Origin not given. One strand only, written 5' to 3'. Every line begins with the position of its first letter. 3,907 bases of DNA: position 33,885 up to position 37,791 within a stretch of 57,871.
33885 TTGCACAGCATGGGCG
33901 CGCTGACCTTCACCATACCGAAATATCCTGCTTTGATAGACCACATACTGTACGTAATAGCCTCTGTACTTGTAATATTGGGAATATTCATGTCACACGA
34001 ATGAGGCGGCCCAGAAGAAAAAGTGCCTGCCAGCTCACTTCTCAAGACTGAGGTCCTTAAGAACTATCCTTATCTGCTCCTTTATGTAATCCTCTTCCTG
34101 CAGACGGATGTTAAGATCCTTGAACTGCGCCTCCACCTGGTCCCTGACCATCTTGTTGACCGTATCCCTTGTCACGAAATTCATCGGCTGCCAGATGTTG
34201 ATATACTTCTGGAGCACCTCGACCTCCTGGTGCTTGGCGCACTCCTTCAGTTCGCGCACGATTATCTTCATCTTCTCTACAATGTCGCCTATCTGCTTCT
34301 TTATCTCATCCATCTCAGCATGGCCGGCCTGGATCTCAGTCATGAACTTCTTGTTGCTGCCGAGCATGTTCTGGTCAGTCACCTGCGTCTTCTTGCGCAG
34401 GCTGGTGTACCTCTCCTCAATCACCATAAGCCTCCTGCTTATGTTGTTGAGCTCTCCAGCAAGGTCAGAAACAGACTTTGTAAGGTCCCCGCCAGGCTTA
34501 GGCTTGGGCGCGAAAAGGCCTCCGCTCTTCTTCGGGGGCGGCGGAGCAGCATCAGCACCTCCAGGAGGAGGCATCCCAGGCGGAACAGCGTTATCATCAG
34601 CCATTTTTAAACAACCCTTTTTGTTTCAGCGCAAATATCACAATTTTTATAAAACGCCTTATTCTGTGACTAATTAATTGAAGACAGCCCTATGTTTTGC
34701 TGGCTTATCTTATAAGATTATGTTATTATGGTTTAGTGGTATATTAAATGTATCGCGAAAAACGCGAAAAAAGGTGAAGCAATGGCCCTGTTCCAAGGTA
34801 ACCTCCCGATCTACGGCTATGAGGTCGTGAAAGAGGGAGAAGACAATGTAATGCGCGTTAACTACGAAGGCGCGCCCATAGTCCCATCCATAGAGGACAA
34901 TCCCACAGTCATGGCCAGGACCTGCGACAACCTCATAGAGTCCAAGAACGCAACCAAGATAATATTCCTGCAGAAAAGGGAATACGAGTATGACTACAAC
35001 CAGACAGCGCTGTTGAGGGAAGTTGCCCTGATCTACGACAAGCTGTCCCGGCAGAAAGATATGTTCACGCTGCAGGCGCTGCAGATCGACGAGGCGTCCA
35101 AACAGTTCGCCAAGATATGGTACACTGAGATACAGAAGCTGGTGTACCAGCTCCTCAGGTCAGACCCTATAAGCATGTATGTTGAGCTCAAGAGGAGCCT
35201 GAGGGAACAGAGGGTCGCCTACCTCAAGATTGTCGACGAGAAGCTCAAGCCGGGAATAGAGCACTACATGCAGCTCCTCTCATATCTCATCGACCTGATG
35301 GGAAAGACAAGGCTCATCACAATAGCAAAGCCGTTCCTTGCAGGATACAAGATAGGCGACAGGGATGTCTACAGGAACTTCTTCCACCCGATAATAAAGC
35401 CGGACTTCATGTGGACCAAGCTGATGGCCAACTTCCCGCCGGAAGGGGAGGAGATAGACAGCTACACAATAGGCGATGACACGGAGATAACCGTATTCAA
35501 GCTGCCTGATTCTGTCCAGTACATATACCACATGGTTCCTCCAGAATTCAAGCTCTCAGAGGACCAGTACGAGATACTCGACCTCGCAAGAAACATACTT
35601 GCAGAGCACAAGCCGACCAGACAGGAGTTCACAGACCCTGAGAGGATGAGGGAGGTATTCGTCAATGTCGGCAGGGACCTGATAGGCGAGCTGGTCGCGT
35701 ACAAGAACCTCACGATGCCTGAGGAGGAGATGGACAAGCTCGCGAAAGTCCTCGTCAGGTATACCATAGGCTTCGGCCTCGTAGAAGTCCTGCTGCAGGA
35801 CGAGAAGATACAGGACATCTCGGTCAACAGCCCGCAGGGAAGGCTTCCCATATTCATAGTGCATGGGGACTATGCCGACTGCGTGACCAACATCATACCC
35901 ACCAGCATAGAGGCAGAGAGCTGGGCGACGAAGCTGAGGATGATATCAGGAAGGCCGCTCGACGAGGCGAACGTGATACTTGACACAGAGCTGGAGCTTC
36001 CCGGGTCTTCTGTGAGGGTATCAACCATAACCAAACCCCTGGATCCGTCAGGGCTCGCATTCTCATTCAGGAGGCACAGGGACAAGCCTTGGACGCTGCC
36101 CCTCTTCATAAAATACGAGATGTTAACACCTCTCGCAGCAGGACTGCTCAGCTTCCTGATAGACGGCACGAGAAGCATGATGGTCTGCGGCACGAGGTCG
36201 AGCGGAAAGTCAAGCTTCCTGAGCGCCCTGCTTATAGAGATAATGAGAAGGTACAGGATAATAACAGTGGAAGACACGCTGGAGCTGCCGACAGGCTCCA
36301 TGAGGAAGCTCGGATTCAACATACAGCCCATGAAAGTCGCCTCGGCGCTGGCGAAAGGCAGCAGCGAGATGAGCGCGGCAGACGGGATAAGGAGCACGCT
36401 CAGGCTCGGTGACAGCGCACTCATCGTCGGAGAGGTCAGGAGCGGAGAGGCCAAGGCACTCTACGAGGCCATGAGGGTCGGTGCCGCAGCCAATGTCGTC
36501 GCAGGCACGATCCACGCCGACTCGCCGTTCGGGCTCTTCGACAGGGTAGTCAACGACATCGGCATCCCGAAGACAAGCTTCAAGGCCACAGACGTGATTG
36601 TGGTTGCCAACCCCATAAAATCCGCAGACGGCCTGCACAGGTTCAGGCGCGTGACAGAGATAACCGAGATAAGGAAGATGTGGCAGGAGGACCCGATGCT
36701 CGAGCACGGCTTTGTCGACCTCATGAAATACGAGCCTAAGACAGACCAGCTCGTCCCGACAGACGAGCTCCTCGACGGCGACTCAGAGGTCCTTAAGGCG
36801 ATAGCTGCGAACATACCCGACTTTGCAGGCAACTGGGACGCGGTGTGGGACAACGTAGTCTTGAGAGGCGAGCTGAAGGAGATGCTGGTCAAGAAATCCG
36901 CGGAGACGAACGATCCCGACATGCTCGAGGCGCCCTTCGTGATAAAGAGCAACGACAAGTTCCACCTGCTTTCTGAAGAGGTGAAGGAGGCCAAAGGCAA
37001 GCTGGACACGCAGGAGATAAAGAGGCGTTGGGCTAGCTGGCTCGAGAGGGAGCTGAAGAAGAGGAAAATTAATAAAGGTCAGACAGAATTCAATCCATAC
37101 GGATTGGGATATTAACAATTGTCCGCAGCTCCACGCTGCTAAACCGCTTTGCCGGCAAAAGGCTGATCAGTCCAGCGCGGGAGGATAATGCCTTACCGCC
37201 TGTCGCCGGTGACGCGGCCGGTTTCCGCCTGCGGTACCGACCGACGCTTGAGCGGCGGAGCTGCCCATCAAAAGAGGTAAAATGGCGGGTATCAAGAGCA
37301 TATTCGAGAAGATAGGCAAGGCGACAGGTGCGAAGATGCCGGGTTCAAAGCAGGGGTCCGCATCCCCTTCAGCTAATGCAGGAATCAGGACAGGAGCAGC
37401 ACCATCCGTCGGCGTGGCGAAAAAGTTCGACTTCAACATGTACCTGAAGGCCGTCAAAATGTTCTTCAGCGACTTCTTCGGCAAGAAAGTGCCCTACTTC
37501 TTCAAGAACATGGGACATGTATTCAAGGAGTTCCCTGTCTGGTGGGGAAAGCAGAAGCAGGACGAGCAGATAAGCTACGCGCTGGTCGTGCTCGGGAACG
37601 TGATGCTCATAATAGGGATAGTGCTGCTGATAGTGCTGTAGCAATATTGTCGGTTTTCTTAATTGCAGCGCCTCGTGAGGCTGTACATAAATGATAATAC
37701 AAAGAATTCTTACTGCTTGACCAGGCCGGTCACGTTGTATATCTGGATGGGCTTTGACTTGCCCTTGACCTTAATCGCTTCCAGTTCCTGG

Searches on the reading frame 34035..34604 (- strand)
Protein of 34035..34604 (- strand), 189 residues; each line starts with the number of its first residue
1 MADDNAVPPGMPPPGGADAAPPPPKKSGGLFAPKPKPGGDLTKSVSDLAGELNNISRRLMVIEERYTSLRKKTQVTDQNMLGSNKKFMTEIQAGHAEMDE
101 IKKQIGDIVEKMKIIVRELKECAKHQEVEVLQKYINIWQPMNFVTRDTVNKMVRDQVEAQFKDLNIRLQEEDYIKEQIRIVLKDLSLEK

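Call 3: search_protein_families(library=pfam, proteins=[window:34035-34604:-], max_evalue=1)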
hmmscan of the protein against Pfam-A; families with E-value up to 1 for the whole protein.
window:34035-34604:- (189 aa): 7 families
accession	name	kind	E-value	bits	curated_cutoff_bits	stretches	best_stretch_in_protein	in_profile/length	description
PF25286.1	DUF7876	-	0.0064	16.5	27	1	86-188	58-157/190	Domain of unknown function (DUF7876)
PF15796.10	KELK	-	0.022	15.7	27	1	85-140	3-57/80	KELK-motif containing domain of MRCK Ser/Thr protein kinase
PF10046.14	BLOC1_2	-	0.027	15.3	33.4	1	48-129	11-94/96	Biogenesis of lysosome-related organelles complex-1 subunit 2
PF03961.19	FapA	-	0.033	14.2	31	1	41-118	154-239/272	Flagellar Assembly Protein A beta solenoid domain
PF24138.1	TPR_TNPO3_IPO13_2nd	-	0.098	13.5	27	1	93-164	16-79/90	Transportin-3/Importin-13 second TPR domain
PF21097.3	SR_plectin_7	-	0.18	12.7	27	1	50-121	10-79/116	Spectrin repeat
PF16046.10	FAM76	-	0.38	10.6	28.5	1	62-122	222-282/298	FAM76 protein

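Call 4: search_protein_families(library=ncbifam, proteins=[window:34035-34604:-], max_evalue=1)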
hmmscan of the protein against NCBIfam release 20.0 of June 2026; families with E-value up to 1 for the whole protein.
window:34035-34604:- (189 aa): 4 families
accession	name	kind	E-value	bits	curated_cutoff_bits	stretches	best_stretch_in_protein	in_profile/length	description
NF045487.1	ASRP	equivalog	0.002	16.8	300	1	40-184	321-461/593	archaea-specific SMC-related protein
TIGR04527.1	mycoplas_twoTM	subfamily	0.0044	16.7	125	1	43-137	96-185/248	MG_279/MG_280 family protein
NF040984.1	BimA_first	exception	0.031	13.2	800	1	7-37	53-94/517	trimeric autotransporter actin-nucleating factor BimA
NF052612.1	sll0565_fam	equivalog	0.36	11.3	50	1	47-116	2-68/106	sll0565 family protein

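Call 28: search_protein_families(library=padloc, proteins=[window:34035-34604:-], max_evalue=0.01)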
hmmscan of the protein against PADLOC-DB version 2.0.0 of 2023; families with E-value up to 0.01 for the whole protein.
window:34035-34604:- (189 aa): 0 families

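Call 38: search_solved_structures(query=A4, max_evalue=10)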
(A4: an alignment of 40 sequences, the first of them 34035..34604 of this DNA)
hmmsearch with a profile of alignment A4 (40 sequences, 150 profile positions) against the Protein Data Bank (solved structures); distinct sequences matched with E-value up to 10: 72 (the best 60 are shown).
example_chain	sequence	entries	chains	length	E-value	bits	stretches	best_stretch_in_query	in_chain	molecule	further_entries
8a3k_UNK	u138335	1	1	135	0.0073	19.4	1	80-111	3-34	sc-apCC-4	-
4r0r_A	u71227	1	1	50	0.011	18.8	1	80-112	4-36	eboIZN21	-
6gaj_A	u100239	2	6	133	0.036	17.1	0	73-108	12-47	Outer capsid protein sigma-1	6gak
6uui_X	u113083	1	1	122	0.044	16.8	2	68-111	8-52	Keratin, type I cytoskeletal 10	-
4zry_A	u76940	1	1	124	0.068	16.2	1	68-111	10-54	Keratin, type I cytoskeletal 10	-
5mj3_C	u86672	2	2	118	0.073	16.1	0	83-109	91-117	ALPHABODY MA12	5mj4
4kht_A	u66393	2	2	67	0.082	16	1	80-112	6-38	Gp41 helix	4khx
5u5b_A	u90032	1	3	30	0.085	15.9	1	76-103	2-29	Designed trimeric coiled coil peptide with two terpyridine side chains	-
6gao_A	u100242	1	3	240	0.093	15.8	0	73-108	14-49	Outer capsid protein sigma-1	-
8qae_A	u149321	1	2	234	0.13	15.3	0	71-114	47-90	sc-apCC-6-SLLA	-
6xy1_A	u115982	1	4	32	0.14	15.2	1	80-106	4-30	4-KE-4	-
4j2c_A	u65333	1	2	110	0.14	15.2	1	1-99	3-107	Syntaxin-6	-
5cx2_A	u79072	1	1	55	0.15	15.1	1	60-106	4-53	Coronin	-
7oac_A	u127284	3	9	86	0.15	15.1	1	31-108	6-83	General control transcription factor GCN4,conserved hypothetical protein residues 311-335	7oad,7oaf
6ah6_A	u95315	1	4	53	0.17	14.9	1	79-118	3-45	Coronin-like protein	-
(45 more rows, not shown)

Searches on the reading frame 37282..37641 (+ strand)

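Call 3: search_protein_families(library=pfam, proteins=[window:37282-37641:+], max_evalue=1)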
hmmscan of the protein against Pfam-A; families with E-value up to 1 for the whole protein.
window:37282-37641:+ (119 aa): 1 family
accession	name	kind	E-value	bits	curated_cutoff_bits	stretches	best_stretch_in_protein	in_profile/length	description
PF15471.11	TMEM171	-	0.2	11.1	27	1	90-118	13-41/320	Transmembrane protein family 171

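Call 4: search_protein_families(library=ncbifam, proteins=[window:37282-37641:+], max_evalue=1)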
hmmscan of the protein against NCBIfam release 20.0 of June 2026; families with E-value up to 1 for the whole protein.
window:37282-37641:+ (119 aa): 0 families

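Call 28: search_protein_families(library=padloc, proteins=[window:37282-37641:+], max_evalue=0.01)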
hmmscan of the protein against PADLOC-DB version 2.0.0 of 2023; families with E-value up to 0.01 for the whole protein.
window:37282-37641:+ (119 aa): 0 families
